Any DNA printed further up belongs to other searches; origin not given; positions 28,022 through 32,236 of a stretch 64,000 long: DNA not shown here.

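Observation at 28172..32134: Four-module STAND protein: ParA-like + TIR-like + NB-ARC + TPR in one 1320-aa chain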

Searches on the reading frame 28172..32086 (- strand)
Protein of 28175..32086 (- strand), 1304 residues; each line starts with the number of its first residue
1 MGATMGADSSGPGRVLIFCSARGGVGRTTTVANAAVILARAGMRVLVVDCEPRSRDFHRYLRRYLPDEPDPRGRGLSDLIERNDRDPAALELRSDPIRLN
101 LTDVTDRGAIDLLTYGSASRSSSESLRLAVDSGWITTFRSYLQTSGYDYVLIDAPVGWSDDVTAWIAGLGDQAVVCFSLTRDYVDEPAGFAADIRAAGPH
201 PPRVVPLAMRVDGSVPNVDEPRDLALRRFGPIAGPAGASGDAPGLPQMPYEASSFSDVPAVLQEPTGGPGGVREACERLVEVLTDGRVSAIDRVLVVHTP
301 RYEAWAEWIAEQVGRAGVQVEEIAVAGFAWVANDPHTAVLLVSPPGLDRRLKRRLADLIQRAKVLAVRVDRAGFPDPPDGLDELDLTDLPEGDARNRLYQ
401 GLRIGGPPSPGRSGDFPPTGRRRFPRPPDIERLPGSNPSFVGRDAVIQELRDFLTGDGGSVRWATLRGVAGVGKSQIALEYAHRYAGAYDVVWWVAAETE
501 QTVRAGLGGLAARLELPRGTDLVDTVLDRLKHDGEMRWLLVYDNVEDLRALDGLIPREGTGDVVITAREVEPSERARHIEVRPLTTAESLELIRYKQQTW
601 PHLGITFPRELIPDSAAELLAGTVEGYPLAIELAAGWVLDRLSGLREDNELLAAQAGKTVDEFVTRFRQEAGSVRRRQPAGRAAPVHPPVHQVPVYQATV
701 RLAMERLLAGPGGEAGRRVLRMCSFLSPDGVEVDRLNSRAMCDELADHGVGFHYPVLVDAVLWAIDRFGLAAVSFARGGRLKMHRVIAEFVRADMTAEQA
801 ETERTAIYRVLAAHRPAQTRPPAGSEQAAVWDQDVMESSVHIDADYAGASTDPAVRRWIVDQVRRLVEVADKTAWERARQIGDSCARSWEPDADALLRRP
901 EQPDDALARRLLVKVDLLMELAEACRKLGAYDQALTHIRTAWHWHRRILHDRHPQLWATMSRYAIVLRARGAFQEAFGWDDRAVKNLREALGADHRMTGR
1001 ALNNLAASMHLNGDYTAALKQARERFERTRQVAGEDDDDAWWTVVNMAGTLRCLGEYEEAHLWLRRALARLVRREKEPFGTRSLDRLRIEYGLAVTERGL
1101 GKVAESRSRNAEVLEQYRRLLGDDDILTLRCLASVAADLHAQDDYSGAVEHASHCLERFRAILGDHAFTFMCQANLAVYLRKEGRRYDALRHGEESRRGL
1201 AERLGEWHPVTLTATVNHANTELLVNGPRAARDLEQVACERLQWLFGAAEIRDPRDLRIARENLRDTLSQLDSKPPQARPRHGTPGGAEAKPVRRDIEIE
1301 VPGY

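Call 6: search_protein_families(library=pfam, proteins=[window:28175-32086:-], max_evalue=1)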
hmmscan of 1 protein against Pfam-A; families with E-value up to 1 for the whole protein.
window:28175-32086:- (1304 aa): 28 families (the best 25 are shown)
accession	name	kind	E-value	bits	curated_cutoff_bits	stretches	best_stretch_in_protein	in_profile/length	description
PF13424.12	TPR_12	-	5.7e-31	107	30.1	5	1086-1160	2-76/77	Tetratricopeptide repeat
PF13374.12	TPR_10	-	6.9e-21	74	27.5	6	998-1037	1-40/42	Tetratricopeptide repeat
PF13614.12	AAA_31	-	3.2e-08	34.2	27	1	14-53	2-41/177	AAA domain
PF01656.29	CbiA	-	5.9e-08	33.2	25.4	1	17-58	2-43/125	CobQ/CobB/MinD/ParA nucleotide binding domain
PF13191.12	AAA_16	-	7.5e-08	33.5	32.6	1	440-511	2-79/167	AAA ATPase domain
PF00931.28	NB-ARC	-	3e-06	27.1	23.5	1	446-637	4-204/248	NB-ARC domain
PF06564.18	CBP_BcsQ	-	8.6e-06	25.9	21.3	1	18-52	6-40/234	Cellulose biosynthesis protein BcsQ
PF13676.11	TIR_2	-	3.3e-05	24.8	28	1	131-213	9-95/122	TIR domain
PF09140.17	MipZ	-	3.8e-05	23.5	20.7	1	15-62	2-49/262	ATPase MipZ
PF00142.24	Fer4_NifH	-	5.5e-05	23.2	25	1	21-54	7-40/271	4Fe-4S iron sulfur cluster binding proteins, NifH/frxC family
PF10609.15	ParA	-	5.9e-05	23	27.1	1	15-50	5-40/246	NUBPL iron-transfer P-loop NTPase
PF25199.1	nSTAND_NTPase5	-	6.3e-05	23.3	34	1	446-546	24-106/145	Novel STAND NTPase 5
PF02374.21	ArsA_ATPase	-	0.00034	20.4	24.3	1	16-52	3-39/305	Anion-transporting ATPase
PF24885.1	TPR_NPHP3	-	0.0004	20.3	100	1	915-1014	99-198/239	Nephrocystin-3 TPR domain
PF07719.23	TPR_2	-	0.00057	20.3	27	1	916-941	2-27/34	Tetratricopeptide repeat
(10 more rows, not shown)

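Call 7: search_protein_families(library=ncbifam, proteins=[window:28175-32086:-], max_evalue=1)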
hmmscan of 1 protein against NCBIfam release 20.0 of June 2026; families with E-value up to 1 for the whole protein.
window:28175-32086:- (1304 aa): 29 families (the best 25 are shown)
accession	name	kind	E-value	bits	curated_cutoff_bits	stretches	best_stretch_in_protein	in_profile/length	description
NF040586.1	FxSxx_TPR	equivalog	1.2e-166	556.6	300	1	434-1278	2-789/830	FxSxx-COOH system tetratricopeptide repeat protein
NF047398.1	AAA_KGGVGR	domain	3e-13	50.5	90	1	14-181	3-176/190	KGGVGR-motif variant AAA ATPase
TIGR03371.1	cellulose_yhjQ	equivalog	2.7e-10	40.2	157.85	1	15-166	3-133/246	cellulose biosynthesis protein BcsQ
TIGR01968.1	minD_bact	equivalog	1.5e-07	31.1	212.9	1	14-51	2-39/261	septum site-determining protein MinD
TIGR01969.1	minD_arch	subfamily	2.5e-07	30.1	201.75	1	14-50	1-37/251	cell division ATPase MinD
NF041546.1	ParA_partition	equivalog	6.8e-06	25.8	180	1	17-53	3-39/203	ParA family partition ATPase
NF009701.0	PRK13230.1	subfamily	2.1e-05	23.7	350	1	21-61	8-47/291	nitrogenase reductase-like protein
NF041417.1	ArsA_halo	exception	2.8e-05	23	800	1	17-157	336-473/617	arsenical pump-driving ATPase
TIGR01281.1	DPOR_bchL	equivalog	6.7e-05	22.4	345.15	1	21-54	7-40/268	ferredoxin:protochlorophyllide reductase (ATP-dependent) iron-sulfur ATP-binding protein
TIGR01007.1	eps_fam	subfamily_domain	0.0001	21.9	108.05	1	14-57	18-61/204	polysaccharide biosynthesis tyrosine autokinase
TIGR04291.1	arsen_driv_ArsA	equivalog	0.00039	19.2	650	1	17-54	6-43/565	arsenical pump-driving ATPase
TIGR01287.1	nifH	equivalog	0.00048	19.5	394.35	1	21-54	7-40/275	nitrogenase iron protein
NF033200.1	F430_CfbC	exception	0.0005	19.5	402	1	21-55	7-41/260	Ni-sirohydrochlorin a,c-diamide reductive cyclase ATP-dependent reductase subunit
NF053622.1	ATPseBagAMYCTU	equivalog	0.00074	19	400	1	16-54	9-47/325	ATPase BagA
TIGR00345.1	GET3_arsA_TRC40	subfamily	0.00089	18.9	135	1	19-52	2-35/299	TRC40/GET3/ArsA family transport-energizing ATPase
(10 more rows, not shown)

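Call 8: search_protein_families(library=padloc, proteins=[window:28175-32086:-], max_evalue=1)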
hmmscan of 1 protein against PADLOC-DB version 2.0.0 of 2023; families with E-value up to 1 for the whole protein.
window:28175-32086:- (1304 aa): 2 families
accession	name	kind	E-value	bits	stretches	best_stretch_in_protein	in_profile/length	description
PDLC04559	PDC-M28B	-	8.7e-09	32.9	1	15-50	130-165/438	-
PDLC02033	Cas3fv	-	0.11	8.5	1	464-493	403-431/951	-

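Call 40: find_related_loci(query=window:28175-32086:-, collection=genome_contigs, flank=8000)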
Query window:28175-32086:- (1304 aa) in genome_contigs; peptide patterns used: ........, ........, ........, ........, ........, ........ (x = any residue, [..] = any of these).
5 stretches matched a pattern, but none encodes a relative of the query by tblastn (E <= 1e-3).
